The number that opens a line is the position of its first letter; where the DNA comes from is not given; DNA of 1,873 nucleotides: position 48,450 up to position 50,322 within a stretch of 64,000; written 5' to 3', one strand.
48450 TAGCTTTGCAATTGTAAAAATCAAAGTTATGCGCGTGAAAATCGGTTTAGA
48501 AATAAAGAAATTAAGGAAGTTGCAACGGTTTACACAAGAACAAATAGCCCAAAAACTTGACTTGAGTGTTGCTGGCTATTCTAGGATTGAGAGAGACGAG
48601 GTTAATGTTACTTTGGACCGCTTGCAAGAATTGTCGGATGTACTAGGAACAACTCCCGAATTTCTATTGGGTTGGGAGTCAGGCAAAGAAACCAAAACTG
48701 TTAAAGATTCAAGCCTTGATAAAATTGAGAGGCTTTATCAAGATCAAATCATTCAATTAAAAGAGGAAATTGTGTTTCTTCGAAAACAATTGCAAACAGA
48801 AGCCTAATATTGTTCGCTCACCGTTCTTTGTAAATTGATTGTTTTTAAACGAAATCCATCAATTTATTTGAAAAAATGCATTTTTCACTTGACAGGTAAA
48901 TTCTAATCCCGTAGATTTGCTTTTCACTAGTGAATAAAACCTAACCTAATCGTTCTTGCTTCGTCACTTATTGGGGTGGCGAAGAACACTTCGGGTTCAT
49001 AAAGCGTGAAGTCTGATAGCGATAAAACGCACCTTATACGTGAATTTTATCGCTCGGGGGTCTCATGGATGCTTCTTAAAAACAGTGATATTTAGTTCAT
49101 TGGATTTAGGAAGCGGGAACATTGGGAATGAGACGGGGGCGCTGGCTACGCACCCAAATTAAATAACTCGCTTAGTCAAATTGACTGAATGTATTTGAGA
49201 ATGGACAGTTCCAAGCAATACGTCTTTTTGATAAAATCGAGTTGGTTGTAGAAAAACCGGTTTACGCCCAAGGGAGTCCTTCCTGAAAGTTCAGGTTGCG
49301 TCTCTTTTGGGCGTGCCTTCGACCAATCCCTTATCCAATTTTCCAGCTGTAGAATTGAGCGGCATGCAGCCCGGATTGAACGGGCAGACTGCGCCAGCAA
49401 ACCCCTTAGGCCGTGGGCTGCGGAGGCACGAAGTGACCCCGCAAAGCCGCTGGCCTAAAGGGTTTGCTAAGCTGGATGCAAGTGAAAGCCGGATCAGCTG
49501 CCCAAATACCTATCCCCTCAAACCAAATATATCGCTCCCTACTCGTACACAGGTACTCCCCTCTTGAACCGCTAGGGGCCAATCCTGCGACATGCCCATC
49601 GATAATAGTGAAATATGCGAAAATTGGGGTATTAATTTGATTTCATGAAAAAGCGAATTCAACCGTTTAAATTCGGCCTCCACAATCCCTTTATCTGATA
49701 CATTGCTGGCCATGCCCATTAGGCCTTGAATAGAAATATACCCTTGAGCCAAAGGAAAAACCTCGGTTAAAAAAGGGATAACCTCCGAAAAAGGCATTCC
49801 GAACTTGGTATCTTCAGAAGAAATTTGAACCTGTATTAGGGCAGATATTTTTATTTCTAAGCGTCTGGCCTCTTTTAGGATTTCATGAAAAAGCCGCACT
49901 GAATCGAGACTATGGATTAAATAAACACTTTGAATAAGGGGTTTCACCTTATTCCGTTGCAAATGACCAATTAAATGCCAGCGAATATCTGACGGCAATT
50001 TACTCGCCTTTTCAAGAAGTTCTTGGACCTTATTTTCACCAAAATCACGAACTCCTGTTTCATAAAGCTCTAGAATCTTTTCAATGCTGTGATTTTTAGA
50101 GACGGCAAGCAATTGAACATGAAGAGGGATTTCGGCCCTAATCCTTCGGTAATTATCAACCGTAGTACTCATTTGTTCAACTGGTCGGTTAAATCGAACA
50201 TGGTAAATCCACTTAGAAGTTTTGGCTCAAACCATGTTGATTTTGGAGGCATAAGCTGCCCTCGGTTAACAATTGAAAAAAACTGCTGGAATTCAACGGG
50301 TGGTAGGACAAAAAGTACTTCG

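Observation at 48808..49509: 700-bp gene-free region with promoter, perfect palindromes and hairpins: candidate structured ncRNA or regulatory hub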

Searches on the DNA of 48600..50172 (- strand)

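Call 4: search_rna_families(source=window, start=48600, end=49700, threshold=evalue, max_evalue=10, show_alignments=3)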
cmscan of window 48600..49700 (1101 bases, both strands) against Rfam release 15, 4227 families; matches with E-value up to 10: 5.
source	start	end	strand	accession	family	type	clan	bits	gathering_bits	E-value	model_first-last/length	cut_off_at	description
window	49400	49464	-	RF03677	mir-1304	Gene; miRNA;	-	24.9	90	0.029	1-87/87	no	mir-1304 microRNA precursor family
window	49158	49238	+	RF02255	adapt33_1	Gene; lncRNA;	-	23.8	60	4.2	1-76/76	no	Adaptive response 33 conserved region 1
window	49364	49499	+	RF01705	Flavo-1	Gene; sRNA;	-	17.9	42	0.94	1-76/76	no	Flavo-1 RNA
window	49048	49131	+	RF04093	mir-1784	Gene; miRNA;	-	17.1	98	3.1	1-92/92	no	mir-1784 microRNA precursor family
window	49332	49408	-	RF02246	Six3os1_1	Gene; lncRNA;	-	12.6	50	5.5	1-87/87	no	Six3os1 conserved region 1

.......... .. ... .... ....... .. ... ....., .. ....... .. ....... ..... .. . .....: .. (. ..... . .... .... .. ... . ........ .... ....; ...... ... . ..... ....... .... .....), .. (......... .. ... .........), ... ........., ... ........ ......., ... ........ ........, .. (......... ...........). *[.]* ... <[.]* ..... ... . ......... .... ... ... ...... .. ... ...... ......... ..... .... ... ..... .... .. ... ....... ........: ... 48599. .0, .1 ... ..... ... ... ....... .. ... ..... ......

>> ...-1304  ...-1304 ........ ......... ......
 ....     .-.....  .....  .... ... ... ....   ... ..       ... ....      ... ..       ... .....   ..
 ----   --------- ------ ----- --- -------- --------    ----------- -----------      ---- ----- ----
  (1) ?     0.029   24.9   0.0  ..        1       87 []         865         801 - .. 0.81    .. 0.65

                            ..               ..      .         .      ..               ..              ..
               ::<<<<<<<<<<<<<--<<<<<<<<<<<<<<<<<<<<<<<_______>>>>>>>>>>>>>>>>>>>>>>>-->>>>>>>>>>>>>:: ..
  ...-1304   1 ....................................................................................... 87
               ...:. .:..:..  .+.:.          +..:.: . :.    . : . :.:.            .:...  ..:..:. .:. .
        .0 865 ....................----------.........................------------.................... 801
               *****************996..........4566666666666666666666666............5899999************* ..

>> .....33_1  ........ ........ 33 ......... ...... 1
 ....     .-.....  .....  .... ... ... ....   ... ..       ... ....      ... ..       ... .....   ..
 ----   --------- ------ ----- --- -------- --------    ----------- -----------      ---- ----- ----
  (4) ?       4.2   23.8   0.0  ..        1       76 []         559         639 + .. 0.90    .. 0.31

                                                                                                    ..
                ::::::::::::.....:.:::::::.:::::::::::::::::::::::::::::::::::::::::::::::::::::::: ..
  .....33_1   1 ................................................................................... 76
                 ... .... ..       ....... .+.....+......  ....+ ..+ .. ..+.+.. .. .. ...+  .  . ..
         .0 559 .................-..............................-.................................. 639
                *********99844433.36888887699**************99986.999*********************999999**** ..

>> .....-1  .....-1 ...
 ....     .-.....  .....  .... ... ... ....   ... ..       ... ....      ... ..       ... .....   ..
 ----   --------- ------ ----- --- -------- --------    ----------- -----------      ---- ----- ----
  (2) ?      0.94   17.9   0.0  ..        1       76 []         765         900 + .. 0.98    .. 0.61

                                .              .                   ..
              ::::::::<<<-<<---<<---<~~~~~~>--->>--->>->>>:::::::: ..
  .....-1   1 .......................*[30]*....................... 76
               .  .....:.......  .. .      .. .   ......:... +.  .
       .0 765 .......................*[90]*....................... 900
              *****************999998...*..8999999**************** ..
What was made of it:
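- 49361..49508 (+): 148-nt extended hairpin, copy D of a dispersed repeat. Outer stem GCAGC/GCUGC. Invariant CCGG/CCGG. Invariant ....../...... with tandem G.A. A long covarying helix. Conserved apex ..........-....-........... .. A-rich tail that abuts the yggS stop codon. Flavo-1 scores only 17.9 bits against a gathering score of 42 (call 4).
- On Flavo-1 (RF01705), for the 148-nt hairpin: Alignment to the model ends in call 4.
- On RNase P RNA / 6S RNA / SRP RNA: No hit even at E <= 10 (call 4).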

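Call 36: search_rna_families(sources=[L101, L103, L104, L105, L107, L109, L111, L113, L114, L095, L091, L097], threshold=gathering)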
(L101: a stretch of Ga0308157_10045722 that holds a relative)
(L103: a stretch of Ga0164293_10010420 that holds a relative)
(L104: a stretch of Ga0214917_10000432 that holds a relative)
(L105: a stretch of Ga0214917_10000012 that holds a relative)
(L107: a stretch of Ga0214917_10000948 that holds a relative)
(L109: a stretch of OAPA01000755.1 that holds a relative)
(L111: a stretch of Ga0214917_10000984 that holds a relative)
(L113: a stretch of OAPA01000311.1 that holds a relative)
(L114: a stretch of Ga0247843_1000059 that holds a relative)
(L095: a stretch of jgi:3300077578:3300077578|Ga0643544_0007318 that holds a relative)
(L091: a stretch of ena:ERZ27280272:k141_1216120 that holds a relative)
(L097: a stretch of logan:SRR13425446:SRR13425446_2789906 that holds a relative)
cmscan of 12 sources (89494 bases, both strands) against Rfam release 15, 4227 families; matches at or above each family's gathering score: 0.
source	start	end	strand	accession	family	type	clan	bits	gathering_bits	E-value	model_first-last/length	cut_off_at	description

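Call 68: build_rna_model(alignment_id=A3, structure=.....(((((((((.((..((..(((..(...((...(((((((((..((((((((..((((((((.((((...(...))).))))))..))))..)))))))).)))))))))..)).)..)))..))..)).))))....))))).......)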
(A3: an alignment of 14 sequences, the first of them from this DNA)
Model R1 built from alignment A3 (14 sequences, 154 columns); structure: as given.
model positions 149; base pairs 49; branch points 0; effective number of sequences 1.93; information 0.59 bits per position. Calibrated on 0.2 Mb of random sequence (short: E-values are rough).
structure used (alignment columns):
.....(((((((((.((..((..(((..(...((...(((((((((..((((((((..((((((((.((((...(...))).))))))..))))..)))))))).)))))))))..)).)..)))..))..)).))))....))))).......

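Call 69: search_with_rna_model(model_id=R1, source=window, filters=off, max_evalue=10, show_alignments=5)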
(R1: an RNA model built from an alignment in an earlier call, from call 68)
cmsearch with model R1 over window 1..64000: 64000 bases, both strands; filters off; matches with E-value up to 10: 26.
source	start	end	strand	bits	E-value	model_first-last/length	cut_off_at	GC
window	49361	49508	+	157.3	2.8e-37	1-149/149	no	0.61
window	32452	32604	-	100.4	3.8e-23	1-149/149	no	0.63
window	17524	17674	+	66.7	8.8e-15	1-149/149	no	0.72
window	20195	20347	-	50.5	9.5e-11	1-149/149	no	0.63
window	49355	49503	-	38.8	7.5e-08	1-149/149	no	0.62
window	12993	13075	+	8.7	2.2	1-149/149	no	0.41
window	36841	36922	-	8.3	2.8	1-149/149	no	0.38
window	28550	28577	-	8.1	3.2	1-149/149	no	0.39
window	30452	30566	+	7.9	3.5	1-149/149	no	0.44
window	8141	8189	+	7.9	3.6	1-149/149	no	0.37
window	22473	22515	-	7.8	3.7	1-149/149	no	0.35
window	13339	13388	-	7.5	4.3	1-149/149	no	0.56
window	56961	56986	-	7.2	5.1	1-149/149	no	0.54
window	32457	32610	+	7.1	5.4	1-149/149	no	0.63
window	15762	15808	+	7.1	5.4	1-149/149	no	0.53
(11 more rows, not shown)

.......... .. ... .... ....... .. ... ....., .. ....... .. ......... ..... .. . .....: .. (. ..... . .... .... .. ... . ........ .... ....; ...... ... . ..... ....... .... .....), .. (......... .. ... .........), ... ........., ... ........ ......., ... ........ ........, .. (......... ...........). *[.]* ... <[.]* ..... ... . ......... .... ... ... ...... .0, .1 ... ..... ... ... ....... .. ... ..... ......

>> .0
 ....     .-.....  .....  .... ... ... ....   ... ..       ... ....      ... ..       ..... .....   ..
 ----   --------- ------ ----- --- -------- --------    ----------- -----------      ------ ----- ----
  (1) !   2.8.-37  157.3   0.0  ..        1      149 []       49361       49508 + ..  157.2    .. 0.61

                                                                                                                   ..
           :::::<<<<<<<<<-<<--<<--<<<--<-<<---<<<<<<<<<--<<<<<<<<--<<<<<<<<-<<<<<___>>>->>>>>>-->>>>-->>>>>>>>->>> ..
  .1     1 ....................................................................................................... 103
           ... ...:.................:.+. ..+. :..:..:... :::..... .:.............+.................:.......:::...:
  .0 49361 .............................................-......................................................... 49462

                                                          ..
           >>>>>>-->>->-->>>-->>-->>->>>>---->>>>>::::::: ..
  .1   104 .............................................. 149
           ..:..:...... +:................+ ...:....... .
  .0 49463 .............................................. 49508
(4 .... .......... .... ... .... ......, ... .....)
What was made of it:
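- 49361..49508 (+): R1 157 bits on +, 39 bits on - (call 69).
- Checked: GC-rich 'copy D': real, and one of four copies (call 69).
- Tried and rejected: The covariance model found all four copies (call 69).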

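Call 72: build_rna_model(alignment_id=A5, structure=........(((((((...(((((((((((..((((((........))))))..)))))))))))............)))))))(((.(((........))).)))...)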
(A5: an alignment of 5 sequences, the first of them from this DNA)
Model R2 built from alignment A5 (5 sequences, 108 columns); structure: as given.
model positions 106; base pairs 30; branch points 1; effective number of sequences 1.57; information 0.589 bits per position. Calibrated on 0.2 Mb of random sequence (short: E-values are rough).
structure used (alignment columns):
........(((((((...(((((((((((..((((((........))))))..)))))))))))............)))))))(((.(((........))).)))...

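Call 74: search_with_rna_model(model_id=R2, sources=[window, L011, L012, L013, L014, L015, L016, L017, L018, L019, L020, L021, L022, L023, L024, L025, L026, L027, L028, L029, L030, L031, L032, L033, L034, L035, L036, L037, L038, L039, L040, L041, L042, L043, L044, L045, L046, L047, L048, L049, L050, L051, L052, L053, L054, L055, L056, L057, L058, L059, L060, L061, L062, L063, L064, L065, L066, L067, L068, L069, L070, L071, L072, L073, L074, L075, L076, L077, L078, L079, L080, L081, L082, L083, L084, L085, L086, L087, L088, L089, L090, L091, L095, L096, L097, L098, L101, L103, L104, L105, L107, L109, L111, L113, L114, L117, L118, L121, L122, L124], max_evalue=10, make_alignment=true)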
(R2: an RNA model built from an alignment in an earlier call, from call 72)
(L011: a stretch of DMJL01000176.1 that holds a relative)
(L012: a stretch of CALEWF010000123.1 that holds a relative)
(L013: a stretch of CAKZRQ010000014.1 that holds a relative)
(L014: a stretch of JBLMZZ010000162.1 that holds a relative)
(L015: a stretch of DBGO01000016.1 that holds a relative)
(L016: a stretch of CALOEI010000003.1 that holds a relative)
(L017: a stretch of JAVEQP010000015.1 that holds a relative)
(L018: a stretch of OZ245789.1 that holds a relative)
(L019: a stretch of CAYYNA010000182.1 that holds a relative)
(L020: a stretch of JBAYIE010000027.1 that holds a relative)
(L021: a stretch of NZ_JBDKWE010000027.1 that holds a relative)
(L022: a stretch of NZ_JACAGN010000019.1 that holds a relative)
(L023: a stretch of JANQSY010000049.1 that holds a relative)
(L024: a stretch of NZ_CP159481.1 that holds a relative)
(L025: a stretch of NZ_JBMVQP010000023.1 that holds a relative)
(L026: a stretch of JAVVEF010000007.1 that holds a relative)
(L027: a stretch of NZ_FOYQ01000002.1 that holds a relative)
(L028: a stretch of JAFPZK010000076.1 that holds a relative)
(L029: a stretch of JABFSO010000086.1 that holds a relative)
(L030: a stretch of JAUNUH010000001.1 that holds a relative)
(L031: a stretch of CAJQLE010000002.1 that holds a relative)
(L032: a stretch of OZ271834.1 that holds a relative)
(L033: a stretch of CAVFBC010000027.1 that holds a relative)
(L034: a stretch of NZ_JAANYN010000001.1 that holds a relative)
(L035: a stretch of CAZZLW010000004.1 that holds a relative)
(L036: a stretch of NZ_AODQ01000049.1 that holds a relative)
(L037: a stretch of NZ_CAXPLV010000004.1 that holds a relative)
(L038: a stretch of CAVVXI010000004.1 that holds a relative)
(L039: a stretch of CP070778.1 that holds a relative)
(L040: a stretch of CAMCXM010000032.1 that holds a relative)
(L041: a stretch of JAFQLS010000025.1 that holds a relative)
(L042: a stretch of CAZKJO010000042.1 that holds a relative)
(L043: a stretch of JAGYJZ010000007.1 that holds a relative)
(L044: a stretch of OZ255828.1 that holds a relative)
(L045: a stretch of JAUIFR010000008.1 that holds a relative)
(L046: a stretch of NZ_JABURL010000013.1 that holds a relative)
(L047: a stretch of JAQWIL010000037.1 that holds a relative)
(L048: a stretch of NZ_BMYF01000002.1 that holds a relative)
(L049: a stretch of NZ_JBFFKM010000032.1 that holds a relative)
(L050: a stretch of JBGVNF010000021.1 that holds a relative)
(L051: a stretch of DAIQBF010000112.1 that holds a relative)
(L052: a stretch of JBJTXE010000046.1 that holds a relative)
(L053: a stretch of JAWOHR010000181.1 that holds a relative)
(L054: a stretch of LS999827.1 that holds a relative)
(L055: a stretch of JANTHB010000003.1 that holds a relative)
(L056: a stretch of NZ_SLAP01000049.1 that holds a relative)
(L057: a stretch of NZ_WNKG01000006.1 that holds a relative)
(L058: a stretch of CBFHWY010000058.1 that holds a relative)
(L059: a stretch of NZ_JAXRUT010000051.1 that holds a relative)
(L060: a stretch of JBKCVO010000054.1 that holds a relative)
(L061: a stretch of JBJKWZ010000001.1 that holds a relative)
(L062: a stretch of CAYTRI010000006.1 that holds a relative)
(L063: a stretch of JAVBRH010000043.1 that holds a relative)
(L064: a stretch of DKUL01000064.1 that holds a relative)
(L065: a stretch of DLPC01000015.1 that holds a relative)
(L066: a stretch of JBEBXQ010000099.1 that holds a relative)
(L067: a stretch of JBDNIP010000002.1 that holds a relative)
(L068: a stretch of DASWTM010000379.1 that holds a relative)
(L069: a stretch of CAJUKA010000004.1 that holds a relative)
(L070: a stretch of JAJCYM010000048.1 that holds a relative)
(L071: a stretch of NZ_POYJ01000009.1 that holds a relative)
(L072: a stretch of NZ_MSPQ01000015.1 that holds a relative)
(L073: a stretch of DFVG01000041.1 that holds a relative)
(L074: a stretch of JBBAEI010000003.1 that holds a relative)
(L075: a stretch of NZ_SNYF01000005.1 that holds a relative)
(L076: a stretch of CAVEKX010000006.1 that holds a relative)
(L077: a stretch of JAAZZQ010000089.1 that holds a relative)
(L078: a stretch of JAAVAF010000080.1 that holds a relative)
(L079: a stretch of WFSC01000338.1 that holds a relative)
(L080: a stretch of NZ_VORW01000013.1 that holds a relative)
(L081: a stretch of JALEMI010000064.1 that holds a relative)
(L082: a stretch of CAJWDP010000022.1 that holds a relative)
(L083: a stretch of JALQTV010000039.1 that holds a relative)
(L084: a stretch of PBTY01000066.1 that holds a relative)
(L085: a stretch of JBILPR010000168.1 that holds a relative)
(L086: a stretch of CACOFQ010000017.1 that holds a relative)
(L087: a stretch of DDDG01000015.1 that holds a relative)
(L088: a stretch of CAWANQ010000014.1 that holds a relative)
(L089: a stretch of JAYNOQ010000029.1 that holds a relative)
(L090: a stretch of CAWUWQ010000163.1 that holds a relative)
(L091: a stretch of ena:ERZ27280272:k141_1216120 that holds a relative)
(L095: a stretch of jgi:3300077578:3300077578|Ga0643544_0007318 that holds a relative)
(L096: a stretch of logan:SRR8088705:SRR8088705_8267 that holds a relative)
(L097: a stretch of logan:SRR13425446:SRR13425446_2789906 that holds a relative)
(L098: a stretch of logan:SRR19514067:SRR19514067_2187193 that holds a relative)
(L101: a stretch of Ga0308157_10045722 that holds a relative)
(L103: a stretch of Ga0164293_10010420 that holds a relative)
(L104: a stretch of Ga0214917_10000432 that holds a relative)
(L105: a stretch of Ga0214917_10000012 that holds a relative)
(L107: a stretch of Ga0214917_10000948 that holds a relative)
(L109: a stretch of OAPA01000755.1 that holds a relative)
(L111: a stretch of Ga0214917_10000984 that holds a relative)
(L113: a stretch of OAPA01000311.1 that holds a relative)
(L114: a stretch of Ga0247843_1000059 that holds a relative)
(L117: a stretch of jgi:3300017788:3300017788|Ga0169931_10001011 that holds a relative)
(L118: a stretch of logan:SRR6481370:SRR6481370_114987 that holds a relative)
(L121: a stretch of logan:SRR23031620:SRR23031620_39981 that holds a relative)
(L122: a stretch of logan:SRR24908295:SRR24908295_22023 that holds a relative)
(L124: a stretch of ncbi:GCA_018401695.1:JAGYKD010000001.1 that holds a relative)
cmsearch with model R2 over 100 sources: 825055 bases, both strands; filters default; matches with E-value up to 10: 11.
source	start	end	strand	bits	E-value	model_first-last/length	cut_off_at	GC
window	49053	49158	+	114.5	7.3e-25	1-106/106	no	0.49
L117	4015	4120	-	114.5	7.3e-25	1-106/106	no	0.49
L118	1548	1653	-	114.5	7.3e-25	1-106/106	no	0.49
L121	3107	3211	+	109.2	1.5e-23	1-106/106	no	0.52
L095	6672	6777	-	101.1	1.4e-21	1-106/106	no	0.44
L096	1148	1253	-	100.2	2.3e-21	1-106/106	no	0.43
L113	4169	4274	-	93.1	1.3e-19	1-106/106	no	0.46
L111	10058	10163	-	76.5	1.4e-15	1-106/106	no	0.52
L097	4534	4630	-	75.9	2e-15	10-106/106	5'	0.49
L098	4471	4526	-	43.8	1.4e-07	52-106/106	5'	0.52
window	16862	16911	+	12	7.8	1-106/106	no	0.46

Alignment A6: 11 matches aligned to the model, 124 columns, each read 5' to 3' on its own strand. Consensus structure (alignment columns), stored with it:
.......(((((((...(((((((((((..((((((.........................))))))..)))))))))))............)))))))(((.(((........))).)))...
